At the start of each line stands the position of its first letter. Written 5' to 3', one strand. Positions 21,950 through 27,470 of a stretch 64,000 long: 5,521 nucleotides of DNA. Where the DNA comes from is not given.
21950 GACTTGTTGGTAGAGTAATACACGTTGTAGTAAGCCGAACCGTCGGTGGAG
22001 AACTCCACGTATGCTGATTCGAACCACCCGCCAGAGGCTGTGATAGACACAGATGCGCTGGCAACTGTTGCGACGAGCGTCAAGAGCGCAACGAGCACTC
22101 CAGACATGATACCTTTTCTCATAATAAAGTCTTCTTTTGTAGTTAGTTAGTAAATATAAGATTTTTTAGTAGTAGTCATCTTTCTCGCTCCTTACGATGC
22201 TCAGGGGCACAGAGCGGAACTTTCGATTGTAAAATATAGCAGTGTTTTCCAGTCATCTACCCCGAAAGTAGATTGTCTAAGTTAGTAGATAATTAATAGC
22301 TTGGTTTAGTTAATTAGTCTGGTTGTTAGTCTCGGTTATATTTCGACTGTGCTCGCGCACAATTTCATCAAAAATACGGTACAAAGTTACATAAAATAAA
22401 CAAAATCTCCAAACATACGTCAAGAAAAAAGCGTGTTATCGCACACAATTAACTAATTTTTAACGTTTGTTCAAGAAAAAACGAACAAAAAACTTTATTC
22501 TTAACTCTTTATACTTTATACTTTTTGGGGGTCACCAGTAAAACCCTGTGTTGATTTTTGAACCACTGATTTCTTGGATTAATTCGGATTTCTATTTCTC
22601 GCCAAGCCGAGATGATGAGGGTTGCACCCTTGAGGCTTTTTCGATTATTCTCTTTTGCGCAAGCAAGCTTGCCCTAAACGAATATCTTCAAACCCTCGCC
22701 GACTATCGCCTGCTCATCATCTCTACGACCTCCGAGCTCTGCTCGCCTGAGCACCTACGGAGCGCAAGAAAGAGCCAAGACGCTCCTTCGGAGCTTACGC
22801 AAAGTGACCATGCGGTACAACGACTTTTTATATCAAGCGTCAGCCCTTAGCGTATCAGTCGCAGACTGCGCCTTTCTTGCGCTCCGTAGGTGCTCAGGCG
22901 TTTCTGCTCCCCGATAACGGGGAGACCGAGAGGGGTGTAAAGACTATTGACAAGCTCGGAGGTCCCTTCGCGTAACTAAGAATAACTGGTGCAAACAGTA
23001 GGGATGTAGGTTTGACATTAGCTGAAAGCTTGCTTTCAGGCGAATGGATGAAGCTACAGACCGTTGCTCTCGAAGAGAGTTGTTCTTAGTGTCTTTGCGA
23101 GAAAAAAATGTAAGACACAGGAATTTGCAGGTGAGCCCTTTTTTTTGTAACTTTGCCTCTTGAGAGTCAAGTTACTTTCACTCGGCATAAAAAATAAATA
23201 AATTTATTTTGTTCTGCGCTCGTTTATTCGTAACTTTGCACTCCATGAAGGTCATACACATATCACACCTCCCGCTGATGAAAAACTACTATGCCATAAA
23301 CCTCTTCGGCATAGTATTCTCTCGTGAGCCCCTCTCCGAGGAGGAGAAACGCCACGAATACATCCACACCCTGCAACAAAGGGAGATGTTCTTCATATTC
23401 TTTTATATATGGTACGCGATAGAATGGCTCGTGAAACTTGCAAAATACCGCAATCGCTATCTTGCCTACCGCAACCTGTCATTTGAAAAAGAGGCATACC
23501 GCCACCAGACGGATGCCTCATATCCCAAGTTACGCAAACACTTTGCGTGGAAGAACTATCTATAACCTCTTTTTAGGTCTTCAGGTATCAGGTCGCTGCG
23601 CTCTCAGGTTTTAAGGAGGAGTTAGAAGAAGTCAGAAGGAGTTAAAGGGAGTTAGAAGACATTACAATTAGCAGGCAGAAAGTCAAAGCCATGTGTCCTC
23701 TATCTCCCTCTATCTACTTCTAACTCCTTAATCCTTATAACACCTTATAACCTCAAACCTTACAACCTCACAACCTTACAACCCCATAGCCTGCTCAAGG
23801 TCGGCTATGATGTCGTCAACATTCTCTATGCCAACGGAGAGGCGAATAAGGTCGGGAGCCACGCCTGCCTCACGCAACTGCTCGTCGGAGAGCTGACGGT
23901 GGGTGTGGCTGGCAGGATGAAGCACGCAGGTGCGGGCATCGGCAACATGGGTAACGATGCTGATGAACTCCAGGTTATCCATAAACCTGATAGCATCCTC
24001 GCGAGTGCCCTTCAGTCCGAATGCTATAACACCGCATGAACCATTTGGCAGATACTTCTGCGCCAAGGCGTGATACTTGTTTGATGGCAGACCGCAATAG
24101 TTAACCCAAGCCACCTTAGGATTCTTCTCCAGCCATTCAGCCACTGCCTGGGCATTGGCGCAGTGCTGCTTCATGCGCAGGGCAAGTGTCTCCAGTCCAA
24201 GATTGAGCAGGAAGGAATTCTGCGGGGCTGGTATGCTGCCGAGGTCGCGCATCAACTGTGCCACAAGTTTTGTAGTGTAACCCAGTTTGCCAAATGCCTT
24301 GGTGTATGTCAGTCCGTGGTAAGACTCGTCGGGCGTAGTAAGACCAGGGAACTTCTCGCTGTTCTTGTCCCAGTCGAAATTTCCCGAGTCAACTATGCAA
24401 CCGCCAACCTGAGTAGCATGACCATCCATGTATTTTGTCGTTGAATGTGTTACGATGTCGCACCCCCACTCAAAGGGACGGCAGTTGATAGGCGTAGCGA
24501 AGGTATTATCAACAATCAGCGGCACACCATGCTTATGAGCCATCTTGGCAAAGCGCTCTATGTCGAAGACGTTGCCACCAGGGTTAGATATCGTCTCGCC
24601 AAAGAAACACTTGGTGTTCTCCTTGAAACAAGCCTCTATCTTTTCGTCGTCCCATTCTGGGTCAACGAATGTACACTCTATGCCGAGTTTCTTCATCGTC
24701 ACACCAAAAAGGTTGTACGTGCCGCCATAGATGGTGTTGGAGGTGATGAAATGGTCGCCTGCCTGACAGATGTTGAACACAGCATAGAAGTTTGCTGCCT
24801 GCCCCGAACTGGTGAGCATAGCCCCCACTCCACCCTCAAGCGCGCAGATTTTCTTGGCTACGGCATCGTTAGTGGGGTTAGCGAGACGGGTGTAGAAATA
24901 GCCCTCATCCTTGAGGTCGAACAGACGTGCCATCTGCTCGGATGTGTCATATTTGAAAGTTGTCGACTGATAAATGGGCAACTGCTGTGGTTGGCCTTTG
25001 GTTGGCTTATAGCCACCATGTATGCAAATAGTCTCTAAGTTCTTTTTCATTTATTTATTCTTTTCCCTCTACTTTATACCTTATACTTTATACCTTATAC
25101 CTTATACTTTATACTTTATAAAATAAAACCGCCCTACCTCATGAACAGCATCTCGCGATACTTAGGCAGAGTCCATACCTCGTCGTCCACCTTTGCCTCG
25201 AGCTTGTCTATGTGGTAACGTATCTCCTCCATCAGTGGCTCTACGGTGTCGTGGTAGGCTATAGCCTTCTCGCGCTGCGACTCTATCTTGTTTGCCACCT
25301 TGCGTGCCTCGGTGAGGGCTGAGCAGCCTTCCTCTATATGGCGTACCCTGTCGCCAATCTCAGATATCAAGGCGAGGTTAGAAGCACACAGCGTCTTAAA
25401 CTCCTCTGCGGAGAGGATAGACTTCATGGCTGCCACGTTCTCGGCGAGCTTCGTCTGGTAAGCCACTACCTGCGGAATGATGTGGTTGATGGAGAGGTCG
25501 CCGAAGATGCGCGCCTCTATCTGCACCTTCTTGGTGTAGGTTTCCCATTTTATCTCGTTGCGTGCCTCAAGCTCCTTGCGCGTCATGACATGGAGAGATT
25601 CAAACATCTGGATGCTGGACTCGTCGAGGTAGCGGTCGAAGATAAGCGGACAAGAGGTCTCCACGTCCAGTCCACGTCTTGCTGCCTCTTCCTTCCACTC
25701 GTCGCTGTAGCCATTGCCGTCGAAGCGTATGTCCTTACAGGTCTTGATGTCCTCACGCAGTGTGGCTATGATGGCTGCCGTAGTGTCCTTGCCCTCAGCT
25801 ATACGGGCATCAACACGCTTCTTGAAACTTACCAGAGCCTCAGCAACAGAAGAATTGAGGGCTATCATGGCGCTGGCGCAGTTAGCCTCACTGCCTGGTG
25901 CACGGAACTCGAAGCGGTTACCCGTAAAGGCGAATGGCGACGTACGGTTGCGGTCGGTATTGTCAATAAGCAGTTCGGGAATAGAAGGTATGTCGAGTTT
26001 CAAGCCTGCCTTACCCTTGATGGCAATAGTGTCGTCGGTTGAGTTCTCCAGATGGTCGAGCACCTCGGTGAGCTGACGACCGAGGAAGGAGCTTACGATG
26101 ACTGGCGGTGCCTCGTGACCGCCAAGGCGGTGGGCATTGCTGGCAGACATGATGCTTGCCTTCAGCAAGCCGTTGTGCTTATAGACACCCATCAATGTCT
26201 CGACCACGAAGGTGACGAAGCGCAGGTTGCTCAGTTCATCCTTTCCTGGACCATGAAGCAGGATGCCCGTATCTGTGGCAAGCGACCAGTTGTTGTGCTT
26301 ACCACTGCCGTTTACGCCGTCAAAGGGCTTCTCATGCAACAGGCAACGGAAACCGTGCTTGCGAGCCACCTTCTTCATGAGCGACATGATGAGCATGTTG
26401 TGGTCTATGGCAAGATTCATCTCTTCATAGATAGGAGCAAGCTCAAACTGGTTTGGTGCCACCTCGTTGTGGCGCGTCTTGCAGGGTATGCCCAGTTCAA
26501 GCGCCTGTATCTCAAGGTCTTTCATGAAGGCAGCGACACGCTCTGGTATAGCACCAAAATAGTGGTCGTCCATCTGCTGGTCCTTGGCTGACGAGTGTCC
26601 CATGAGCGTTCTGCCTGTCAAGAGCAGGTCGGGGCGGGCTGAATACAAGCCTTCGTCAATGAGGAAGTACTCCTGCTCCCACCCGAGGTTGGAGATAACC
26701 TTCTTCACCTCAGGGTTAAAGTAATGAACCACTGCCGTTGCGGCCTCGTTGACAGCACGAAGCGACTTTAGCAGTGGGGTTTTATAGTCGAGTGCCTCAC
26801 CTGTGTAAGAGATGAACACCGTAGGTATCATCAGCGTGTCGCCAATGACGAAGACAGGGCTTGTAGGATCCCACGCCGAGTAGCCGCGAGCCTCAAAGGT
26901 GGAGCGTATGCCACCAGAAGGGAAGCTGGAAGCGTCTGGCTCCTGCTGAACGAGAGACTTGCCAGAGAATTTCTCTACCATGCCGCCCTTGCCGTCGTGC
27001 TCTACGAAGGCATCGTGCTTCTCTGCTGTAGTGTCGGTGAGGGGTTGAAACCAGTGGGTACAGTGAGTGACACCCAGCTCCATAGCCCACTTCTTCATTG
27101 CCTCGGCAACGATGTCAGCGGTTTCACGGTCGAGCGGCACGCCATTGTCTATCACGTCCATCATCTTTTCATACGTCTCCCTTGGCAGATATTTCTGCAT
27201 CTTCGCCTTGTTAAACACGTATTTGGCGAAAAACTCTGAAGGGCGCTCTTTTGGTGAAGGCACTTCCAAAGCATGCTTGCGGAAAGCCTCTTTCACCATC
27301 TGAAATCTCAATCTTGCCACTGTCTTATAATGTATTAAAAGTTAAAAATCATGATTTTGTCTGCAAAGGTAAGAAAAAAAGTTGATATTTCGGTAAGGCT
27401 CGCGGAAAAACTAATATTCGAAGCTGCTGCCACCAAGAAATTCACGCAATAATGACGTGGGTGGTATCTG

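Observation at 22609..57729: Dispersed ~116-bp symmetric element family: flanks, length and fold conserved, interior sequence exchanged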

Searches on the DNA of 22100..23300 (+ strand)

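Call 24: search_rna_families(source=window, start=22100, end=23300, threshold=evalue, max_evalue=10)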
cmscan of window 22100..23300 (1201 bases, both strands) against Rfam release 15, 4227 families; matches with E-value up to 10: 8.
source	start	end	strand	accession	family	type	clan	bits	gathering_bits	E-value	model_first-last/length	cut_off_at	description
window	23148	23216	+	RF03161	S15-Flavobacteria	Cis-reg; leader;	CL00121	23.7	46.5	1.9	1-66/66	no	S15-Flavobacteria ribosomal protein leader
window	22471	22534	+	RF01212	sn2524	Gene; snRNA; snoRNA; CD-box;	-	18.1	44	8.9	1-109/109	no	Small nucleolar RNA sn2524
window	22600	22701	-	RF01699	Clostridiales-1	Gene; sRNA;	-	16.7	48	0.9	1-166/166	no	Clostridiales-1 RNA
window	23002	23081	-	RF02181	ST7-AS2_1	Gene; lncRNA;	-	15.5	80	2.8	1-72/72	no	ST7 antisense RNA 2 conserved region 1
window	22608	22643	+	RF00095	snoPyro_CD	Gene; snRNA; snoRNA; CD-box;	CL00132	14.5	45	6.3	1-58/58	no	Pyrococcus C/D box small nucleolar RNA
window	23031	23083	+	RF00683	mir-143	Gene; miRNA;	-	13.7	60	6.8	1-84/84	no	mir-143 microRNA precursor family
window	22608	22629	+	RF01152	sR1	Gene; snRNA; snoRNA; CD-box;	-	11.1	45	5.7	1-57/57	no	Small nucleolar RNA sR1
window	22683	22724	-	RF01119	sR32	Gene; snRNA; snoRNA; CD-box;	-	10.9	40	5.5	1-57/57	no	Small nucleolar RNA sR32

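Call 36: search_dna_similar(query=window:22560-23140:+, collection=phages, mode=distant, max_evalue=0.001)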
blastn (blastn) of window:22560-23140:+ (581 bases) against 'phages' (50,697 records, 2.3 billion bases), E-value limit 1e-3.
No match.

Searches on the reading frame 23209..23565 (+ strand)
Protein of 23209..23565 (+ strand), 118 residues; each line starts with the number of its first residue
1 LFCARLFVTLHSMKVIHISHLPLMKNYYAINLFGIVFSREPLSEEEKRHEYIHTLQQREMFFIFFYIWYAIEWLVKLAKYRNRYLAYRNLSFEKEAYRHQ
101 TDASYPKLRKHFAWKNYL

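Call 26: search_protein_families(library=pfam, proteins=[window:23209-23565:+])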
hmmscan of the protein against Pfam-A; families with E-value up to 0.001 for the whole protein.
window:23209-23565:+ (118 aa): 0 families

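Call 79: find_encoding_contigs(protein=window:23245-23565:+, flank=2500, max_places=10)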
Protein window:23245-23565:+ (106 aa): 5 contigs read that carry it; 3 places shown.
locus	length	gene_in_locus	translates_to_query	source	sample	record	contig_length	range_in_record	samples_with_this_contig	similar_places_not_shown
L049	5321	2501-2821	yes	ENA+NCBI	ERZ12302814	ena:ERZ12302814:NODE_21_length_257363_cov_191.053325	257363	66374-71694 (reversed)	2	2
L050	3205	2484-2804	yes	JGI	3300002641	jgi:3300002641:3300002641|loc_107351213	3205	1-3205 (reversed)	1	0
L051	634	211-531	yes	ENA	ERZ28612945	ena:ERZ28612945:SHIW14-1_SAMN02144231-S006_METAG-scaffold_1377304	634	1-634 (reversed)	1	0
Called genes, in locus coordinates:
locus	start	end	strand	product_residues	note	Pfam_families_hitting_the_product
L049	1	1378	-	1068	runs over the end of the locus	PF00544:Pectate_lyase_4, PF13287:Fn3_assoc, PF13290:CHB_HEX_C_1, PF18283:CBM77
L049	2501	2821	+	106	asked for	-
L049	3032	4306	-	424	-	PF01053:Cys_Met_Meta_PP, PF00266:Aminotran_5 (weak)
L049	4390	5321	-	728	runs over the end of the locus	PF12437:GSIII_N, PF00120:Gln-synt_C, PF18318:Gln-synt_C-ter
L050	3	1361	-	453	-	?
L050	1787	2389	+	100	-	-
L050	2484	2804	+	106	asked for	-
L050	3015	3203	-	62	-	?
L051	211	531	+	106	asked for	-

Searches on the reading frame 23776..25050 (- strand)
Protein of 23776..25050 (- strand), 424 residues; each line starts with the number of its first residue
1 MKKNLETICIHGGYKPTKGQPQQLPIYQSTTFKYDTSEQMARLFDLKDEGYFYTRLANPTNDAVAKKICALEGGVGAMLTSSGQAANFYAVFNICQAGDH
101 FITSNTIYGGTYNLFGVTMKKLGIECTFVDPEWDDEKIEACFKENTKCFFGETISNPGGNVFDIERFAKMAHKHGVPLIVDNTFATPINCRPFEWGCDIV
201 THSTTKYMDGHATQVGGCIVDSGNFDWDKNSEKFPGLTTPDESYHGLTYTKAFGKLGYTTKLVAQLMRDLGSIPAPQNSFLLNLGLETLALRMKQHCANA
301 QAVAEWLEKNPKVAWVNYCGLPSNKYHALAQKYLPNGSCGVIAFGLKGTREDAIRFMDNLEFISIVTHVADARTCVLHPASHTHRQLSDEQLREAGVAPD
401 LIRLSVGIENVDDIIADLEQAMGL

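Call 26: search_protein_families(library=pfam, proteins=[window:23776-25050:-])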
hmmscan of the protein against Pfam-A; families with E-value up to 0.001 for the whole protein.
window:23776-25050:- (424 aa): 5 families
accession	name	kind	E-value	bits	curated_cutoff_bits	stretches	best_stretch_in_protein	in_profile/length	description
PF01053.26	Cys_Met_Meta_PP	-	4.7e-129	430.7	27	1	6-422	1-380/381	Cys/Met metabolism PLP-dependent enzyme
PF00266.25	Aminotran_5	-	3.8e-06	26.6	21.5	1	85-207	72-202/371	Aminotransferase class-V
PF00155.27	Aminotran_1_2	-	3.8e-05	23.5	19.7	1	75-185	66-189/361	Aminotransferase class I and II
PF01041.23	DegT_DnrJ_EryC1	-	6.9e-05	22.7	19.8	1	58-183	23-147/360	DegT/DnrJ/EryC1/StrS aminotransferase family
PF01212.27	Beta_elim_lyase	-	0.00076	19.3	27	0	58-206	31-199/288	Beta-eliminating lyase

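Call 49: find_encoding_contigs(protein=window:23776-25050:-, flank=3500, max_places=10)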
Protein window:23776-25050:- (424 aa): 3 contigs read that carry it; 1 place shown.
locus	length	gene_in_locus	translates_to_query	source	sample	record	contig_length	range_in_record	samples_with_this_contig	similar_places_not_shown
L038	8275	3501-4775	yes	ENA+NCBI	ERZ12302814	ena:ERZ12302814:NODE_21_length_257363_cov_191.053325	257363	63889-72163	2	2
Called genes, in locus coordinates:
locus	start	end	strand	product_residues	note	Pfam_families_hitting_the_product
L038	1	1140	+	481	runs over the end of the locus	PF00485:PRK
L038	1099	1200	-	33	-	-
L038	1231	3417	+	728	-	PF12437:GSIII_N, PF00120:Gln-synt_C, PF18318:Gln-synt_C-ter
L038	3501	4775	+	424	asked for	PF01053:Cys_Met_Meta_PP, PF00266:Aminotran_5 (weak)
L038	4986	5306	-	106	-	-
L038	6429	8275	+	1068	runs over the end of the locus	PF00544:Pectate_lyase_4, PF13287:Fn3_assoc, PF13290:CHB_HEX_C_1, PF18283:CBM77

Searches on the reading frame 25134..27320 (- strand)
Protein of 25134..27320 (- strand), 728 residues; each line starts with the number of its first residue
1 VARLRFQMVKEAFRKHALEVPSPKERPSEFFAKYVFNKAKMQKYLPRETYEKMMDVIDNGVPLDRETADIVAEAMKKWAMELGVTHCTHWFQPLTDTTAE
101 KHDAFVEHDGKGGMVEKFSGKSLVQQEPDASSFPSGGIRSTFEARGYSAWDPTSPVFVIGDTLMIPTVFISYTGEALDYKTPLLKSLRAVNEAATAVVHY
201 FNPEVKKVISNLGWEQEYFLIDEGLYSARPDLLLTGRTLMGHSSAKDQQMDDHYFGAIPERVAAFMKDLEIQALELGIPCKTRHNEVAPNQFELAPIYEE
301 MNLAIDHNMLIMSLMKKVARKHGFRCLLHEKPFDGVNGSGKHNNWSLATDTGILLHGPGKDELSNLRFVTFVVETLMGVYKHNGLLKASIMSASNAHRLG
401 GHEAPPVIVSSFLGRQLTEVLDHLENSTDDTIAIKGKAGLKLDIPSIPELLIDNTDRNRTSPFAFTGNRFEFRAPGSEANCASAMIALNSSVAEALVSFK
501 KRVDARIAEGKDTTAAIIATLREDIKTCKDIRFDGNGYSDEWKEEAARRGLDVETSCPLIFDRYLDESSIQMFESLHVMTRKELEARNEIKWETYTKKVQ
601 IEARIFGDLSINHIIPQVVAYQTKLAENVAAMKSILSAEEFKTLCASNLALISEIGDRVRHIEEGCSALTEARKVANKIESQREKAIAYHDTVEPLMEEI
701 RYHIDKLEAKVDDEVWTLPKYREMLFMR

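Call 77: search_protein_families(library=pfam, proteins=[window:25134-27320:-])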
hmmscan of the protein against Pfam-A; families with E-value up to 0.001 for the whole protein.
window:25134-27320:- (728 aa): 4 families
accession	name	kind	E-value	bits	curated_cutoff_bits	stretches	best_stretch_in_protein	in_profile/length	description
PF12437.13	GSIII_N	-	2.2e-78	261.9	25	1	28-186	2-160/160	Glutamine synthetase type III N terminal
PF18318.6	Gln-synt_C-ter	-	1.9e-39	134.5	22.7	1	516-633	1-118/118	Glutamine synthetase C-terminal domain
PF00120.29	Gln-synt_C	-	1.5e-18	67.4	24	1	210-396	22-201/344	Glutamine synthetase, catalytic domain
PF20186.3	DUF6549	-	0.00025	21.4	27.4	1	613-702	14-97/167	Family of unknown function (DUF6549)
